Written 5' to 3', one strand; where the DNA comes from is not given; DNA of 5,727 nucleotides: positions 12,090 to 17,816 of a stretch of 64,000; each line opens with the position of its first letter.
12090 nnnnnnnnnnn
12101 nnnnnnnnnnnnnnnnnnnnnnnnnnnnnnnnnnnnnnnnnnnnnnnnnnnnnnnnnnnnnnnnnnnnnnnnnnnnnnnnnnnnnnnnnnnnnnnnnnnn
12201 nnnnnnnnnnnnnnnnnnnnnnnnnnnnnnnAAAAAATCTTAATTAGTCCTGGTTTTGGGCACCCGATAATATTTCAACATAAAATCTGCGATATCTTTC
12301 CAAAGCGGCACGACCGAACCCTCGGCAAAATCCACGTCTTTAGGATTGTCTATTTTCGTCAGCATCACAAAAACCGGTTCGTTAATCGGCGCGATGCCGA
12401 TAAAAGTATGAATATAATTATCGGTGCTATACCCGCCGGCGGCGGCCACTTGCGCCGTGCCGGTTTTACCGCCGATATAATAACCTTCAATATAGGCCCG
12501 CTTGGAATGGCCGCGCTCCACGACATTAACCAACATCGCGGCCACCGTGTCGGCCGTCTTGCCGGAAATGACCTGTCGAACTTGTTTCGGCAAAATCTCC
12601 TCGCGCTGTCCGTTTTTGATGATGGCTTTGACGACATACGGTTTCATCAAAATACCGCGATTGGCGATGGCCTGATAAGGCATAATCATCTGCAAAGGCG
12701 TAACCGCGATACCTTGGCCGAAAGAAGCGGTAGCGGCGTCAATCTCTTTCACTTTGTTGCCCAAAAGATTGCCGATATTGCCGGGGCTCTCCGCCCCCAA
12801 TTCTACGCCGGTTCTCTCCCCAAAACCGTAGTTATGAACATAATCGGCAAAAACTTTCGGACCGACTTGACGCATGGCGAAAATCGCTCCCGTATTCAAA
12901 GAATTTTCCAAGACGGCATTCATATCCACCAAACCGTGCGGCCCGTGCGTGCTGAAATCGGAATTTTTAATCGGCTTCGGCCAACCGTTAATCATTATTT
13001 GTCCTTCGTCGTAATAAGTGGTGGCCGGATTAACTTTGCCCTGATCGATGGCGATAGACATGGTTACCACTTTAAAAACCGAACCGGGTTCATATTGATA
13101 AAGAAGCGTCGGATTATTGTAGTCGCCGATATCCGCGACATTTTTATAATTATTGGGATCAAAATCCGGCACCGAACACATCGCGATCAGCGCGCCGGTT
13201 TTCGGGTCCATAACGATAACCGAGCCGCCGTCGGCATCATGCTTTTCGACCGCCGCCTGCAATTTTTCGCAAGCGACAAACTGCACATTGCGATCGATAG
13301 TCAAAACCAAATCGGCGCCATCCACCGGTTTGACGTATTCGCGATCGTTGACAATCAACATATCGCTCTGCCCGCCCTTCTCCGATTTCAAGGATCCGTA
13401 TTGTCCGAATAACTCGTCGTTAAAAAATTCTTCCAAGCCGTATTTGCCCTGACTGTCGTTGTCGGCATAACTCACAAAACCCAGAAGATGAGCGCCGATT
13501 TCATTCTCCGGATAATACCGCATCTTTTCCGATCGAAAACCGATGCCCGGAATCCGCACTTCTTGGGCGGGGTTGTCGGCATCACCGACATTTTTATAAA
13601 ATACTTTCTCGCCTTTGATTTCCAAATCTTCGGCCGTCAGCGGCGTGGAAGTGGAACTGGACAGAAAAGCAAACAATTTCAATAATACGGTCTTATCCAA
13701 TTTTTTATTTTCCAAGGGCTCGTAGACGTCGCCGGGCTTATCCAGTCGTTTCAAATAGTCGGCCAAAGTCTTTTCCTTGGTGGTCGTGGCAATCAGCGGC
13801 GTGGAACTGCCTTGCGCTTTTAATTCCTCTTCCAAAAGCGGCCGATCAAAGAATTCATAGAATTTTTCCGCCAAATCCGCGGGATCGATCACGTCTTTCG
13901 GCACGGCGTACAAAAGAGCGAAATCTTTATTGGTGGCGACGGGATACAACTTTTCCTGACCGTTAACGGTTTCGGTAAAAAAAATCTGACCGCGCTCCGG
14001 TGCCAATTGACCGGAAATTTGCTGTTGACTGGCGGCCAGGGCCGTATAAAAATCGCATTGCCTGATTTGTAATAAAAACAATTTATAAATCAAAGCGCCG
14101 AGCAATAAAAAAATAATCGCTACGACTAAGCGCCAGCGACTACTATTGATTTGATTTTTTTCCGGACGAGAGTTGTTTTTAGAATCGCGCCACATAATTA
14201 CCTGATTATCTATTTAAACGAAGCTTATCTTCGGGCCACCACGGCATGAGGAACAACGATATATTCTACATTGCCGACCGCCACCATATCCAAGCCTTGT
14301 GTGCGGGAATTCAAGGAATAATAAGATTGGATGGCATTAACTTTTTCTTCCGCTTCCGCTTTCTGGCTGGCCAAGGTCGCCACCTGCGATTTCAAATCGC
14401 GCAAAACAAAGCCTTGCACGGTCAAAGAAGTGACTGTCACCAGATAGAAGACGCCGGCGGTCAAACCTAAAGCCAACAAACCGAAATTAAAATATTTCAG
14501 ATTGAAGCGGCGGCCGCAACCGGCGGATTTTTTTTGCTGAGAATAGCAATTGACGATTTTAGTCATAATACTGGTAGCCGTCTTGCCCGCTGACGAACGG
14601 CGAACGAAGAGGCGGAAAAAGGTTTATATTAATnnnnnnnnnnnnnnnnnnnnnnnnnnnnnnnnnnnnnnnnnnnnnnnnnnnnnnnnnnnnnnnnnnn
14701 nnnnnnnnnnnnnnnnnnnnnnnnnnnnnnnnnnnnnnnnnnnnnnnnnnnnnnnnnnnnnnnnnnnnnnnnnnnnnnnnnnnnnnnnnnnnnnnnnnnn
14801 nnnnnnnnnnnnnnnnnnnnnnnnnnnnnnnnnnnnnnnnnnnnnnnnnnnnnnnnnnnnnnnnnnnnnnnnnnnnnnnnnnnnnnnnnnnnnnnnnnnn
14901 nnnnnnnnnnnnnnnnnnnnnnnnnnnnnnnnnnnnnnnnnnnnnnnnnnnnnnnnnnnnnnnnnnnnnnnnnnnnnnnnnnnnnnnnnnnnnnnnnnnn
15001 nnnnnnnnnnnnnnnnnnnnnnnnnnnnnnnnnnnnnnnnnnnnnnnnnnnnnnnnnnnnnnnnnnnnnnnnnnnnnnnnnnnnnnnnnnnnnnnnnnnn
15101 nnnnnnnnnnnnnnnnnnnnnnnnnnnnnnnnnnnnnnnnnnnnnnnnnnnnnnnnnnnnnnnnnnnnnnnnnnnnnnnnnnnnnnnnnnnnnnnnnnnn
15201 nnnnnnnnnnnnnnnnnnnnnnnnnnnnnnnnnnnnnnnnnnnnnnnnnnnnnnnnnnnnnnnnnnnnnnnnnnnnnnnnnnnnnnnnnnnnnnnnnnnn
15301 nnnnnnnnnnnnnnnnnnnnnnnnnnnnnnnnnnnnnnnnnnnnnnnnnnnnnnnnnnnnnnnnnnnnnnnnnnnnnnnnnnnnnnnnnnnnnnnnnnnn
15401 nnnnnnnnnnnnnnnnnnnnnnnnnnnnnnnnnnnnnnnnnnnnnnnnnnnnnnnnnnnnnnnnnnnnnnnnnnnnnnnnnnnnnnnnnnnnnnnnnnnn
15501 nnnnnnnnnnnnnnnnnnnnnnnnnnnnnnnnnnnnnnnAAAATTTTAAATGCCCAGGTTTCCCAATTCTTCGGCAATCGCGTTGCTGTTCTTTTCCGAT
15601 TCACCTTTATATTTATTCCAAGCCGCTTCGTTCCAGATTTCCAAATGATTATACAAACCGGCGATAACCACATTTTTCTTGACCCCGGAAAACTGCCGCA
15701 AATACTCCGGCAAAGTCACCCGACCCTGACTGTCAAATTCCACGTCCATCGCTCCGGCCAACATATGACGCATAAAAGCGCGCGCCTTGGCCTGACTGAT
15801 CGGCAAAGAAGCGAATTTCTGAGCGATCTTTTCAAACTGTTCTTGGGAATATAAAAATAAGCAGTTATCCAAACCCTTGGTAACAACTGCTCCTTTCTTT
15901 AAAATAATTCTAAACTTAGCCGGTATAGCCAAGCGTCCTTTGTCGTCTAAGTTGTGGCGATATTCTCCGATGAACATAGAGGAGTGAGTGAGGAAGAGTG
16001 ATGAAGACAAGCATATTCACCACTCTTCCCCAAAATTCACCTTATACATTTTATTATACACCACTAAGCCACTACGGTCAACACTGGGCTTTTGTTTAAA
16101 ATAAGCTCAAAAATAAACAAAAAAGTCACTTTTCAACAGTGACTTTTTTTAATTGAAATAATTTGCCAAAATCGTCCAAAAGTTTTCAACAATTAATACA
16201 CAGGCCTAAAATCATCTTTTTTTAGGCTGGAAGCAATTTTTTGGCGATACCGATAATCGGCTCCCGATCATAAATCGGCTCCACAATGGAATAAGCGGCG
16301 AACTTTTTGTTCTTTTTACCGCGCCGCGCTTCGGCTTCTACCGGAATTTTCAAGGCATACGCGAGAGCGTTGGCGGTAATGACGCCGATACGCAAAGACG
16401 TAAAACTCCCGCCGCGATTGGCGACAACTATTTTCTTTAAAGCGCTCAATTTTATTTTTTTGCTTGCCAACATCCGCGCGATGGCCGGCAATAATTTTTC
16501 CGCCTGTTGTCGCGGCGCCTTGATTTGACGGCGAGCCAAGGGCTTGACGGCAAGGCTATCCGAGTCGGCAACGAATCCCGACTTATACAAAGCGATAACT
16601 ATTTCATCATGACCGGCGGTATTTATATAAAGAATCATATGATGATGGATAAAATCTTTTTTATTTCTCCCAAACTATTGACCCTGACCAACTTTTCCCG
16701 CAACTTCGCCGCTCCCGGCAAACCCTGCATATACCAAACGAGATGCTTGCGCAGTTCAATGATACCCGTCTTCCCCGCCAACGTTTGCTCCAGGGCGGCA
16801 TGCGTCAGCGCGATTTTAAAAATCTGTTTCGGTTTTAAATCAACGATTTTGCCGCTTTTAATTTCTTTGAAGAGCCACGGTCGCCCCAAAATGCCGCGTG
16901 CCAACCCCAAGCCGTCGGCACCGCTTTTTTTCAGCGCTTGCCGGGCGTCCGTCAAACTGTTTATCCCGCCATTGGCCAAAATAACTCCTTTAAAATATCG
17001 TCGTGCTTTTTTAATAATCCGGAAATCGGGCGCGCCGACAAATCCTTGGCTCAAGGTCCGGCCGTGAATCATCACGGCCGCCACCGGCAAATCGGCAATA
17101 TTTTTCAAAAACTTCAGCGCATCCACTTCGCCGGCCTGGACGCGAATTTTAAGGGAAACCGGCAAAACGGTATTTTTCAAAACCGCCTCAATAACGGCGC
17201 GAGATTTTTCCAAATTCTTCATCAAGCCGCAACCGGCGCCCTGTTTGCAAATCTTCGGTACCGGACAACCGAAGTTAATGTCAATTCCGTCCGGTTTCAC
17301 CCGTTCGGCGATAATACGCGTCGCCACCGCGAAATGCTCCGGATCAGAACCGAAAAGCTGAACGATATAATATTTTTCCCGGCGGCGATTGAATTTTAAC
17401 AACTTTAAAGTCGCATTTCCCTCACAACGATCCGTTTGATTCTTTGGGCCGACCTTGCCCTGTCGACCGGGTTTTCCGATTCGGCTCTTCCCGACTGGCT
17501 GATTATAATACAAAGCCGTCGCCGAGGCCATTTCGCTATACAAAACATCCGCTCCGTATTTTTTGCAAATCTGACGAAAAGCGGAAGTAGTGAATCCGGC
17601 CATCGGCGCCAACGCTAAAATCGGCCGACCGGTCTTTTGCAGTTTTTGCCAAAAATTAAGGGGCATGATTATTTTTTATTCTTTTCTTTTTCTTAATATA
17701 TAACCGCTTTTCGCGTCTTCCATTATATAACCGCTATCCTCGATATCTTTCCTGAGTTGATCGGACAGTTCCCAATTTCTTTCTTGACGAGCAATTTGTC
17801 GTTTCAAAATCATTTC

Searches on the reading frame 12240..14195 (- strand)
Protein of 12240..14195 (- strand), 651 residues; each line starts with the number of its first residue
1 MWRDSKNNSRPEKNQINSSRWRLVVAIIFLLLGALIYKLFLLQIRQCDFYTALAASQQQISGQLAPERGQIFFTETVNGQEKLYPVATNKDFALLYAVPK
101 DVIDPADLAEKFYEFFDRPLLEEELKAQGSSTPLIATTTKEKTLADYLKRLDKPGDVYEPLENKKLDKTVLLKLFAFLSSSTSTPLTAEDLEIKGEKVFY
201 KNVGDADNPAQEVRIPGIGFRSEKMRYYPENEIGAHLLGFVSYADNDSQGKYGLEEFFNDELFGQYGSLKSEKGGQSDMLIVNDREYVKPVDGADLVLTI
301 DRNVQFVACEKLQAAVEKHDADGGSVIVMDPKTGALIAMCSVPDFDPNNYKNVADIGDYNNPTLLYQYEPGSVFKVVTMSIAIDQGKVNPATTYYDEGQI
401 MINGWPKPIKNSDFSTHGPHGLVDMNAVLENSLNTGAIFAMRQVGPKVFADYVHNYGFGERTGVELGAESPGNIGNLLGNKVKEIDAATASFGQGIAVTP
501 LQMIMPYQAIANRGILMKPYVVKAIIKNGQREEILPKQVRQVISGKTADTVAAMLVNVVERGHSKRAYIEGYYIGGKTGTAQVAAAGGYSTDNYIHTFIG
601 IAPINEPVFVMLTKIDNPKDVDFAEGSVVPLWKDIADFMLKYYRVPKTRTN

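Call 11: search_protein_families(library=ncbifam, proteins=[window:12240-14195:-])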
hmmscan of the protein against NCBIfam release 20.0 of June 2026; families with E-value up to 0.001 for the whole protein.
window:12240-14195:- (651 aa): 24 families
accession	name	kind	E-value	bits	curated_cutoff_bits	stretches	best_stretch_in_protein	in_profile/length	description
TIGR02214.1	spoVD_pbp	equivalog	2.5e-111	373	688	1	209-646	129-561/636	stage V sporulation protein D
TIGR03423.1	pbp2_mrdA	equivalog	3.4e-74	250.4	455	2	211-617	131-571/593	penicillin-binding protein 2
NF053573.1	PBP2_PenA_Neis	exception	2e-59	201.7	1105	1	211-641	152-562/572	peptidoglycan D,D-transpeptidase PBP2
NF038271.1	strep_PBP2X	exception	6.5e-53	180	1050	1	193-623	150-598/750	penicillin-binding protein PBP2X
NF011685.0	PRK15105.1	subfamily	5.3e-46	157.4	737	1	210-633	151-551/588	peptidoglycan glycosyltransferase FtsI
NF051842.1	PBP4_5_Efaec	equivalog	5.3e-38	130.8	700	1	213-624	242-654/668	penicillin-binding protein PBP4(5)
TIGR02074.1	PBP_1a_fam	subfamily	5.9e-30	104.6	508.75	1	292-600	222-505/535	PBP1A family penicillin-binding protein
NF008061.0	PRK10795.1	equivalog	1.6e-29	103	962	1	209-586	148-554/634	peptidoglycan DD-transpeptidase MrdA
NF038278.1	strep_PBP2B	exception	2.2e-21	76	975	3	454-562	481-585/678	penicillin-binding protein PBP2B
NF000407.1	MECC_PBP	exception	2.9e-20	72.1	1500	1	226-615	238-630/665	PBP2a family beta-lactam-resistant peptidoglycan transpeptidase MecC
NF000237.1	MECA_PBP2A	equivalog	4.5e-20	71.5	750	1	239-615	254-633/668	PBP2a family beta-lactam-resistant peptidoglycan transpeptidase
NF051885.1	tranpepglycosPbpC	equivalog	8.1e-20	71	900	1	296-582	294-545/632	multimodular transpeptidase-transglycosylase PbpC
NF000406.1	MECB_PBP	exception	4.5e-19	68.3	1450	1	225-609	239-633/674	PBP2a family beta-lactam-resistant peptidoglycan transpeptidase MecB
NF033378.1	MECD_PBP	exception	2.6e-18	65.7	1450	1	216-616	231-643/678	PBP2a family beta-lactam-resistant peptidoglycan transpeptidase MecD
NF000410.1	MECA1_pure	exception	3.4e-17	61.8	1480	1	224-620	238-636/666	PBP2a family beta-lactam-resistant peptidoglycan transpeptidase MecA1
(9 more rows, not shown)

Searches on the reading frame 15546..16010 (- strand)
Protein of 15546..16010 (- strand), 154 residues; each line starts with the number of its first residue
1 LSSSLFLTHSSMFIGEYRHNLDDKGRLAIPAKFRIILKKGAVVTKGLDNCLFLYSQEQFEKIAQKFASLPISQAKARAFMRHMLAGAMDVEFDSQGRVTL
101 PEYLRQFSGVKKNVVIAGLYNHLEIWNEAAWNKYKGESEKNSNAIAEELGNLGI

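Call 71: search_protein_families(library=pfam, proteins=[window:15546-16010:-], max_evalue=0.001)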
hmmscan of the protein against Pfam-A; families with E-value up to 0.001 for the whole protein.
window:15546-16010:- (154 aa): 1 family
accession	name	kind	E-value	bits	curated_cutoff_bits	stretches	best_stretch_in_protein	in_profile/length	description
PF02381.23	MraZ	-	3.4e-40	136.3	23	2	12-81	1-71/72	MraZ protein, putative antitoxin-like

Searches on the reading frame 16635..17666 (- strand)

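Call 47: search_protein_families(library=pfam, proteins=[window:16635-17666:-], max_evalue=0.001)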
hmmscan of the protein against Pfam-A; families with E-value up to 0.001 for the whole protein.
window:16635-17666:- (343 aa): 1 family
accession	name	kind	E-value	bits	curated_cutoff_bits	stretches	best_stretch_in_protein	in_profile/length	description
PF01207.24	Dus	-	2.2e-58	198.3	20.4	1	19-336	2-299/311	Dihydrouridine synthase (Dus)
